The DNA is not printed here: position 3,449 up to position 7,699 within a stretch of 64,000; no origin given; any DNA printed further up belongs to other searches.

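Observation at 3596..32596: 29-kb single ORF encoding a 9666-aa YD-repeat giant protein with a composite architecture I cannot place in a known family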

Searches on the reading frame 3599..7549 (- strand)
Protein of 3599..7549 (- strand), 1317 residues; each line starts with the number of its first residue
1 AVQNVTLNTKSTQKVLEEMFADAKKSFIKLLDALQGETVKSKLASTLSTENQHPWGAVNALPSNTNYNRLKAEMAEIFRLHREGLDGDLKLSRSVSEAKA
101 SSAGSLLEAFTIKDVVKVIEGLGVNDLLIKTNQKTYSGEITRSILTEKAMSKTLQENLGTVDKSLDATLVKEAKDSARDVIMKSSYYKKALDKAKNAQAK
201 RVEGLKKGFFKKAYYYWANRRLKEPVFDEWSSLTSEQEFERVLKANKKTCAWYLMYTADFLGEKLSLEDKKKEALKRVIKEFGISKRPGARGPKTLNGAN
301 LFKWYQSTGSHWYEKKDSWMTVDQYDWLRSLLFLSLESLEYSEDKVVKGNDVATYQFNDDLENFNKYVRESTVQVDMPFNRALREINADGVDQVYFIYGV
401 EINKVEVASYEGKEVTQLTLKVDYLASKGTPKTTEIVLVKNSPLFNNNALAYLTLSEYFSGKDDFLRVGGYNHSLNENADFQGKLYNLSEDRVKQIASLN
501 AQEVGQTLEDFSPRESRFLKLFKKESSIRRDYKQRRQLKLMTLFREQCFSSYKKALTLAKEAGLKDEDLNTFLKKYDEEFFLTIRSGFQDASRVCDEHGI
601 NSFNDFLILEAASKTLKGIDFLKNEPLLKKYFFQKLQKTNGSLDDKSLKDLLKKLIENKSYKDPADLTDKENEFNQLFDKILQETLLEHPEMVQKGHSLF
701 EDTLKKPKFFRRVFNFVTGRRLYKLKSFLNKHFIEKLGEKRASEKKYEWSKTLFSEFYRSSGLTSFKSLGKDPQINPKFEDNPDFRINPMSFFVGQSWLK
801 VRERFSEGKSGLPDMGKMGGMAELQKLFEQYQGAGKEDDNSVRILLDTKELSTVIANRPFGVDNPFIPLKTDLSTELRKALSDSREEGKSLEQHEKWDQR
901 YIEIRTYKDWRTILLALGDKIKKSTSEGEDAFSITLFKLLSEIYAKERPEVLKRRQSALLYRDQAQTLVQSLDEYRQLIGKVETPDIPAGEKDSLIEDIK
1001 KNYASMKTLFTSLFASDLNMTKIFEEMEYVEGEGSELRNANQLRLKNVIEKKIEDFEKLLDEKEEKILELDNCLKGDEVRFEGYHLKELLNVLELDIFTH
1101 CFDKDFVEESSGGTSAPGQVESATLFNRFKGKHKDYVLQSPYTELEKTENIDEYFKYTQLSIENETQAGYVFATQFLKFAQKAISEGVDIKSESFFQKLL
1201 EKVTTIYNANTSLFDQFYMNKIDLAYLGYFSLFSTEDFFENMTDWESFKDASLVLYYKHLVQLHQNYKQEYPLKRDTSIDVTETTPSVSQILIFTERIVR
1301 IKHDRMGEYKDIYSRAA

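Call 32: search_protein_families(library=pfam, proteins=[window:3599-7549:-], max_evalue=10)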
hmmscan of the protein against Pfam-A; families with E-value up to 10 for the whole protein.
window:3599-7549:- (1317 aa): 1 family
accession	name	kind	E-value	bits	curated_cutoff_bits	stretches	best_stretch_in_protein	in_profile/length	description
PF21822.3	Phage_TAC_15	-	0.056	14.4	22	1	627-679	47-98/127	Phage tail assembly chaperone protein, TAC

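Call 79: search_protein_families(library=ncbifam, proteins=[window:3599-7549:-], max_evalue=10)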
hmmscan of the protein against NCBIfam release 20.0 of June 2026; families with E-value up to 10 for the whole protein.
window:3599-7549:- (1317 aa): 0 families

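Call 105: search_protein_families(library=padloc, proteins=[window:3599-7549:-], max_evalue=1)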
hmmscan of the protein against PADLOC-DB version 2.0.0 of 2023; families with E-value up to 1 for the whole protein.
window:3599-7549:- (1317 aa): 0 families

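Call 106: search_protein_families(library=phrogs, proteins=[window:3599-7549:-], max_evalue=1)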
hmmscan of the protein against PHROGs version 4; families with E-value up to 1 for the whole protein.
window:3599-7549:- (1317 aa): 1 family
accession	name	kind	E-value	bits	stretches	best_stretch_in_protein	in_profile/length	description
phrog_5442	-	unknown function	0.21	13.2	0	1047-1086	26-65/103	-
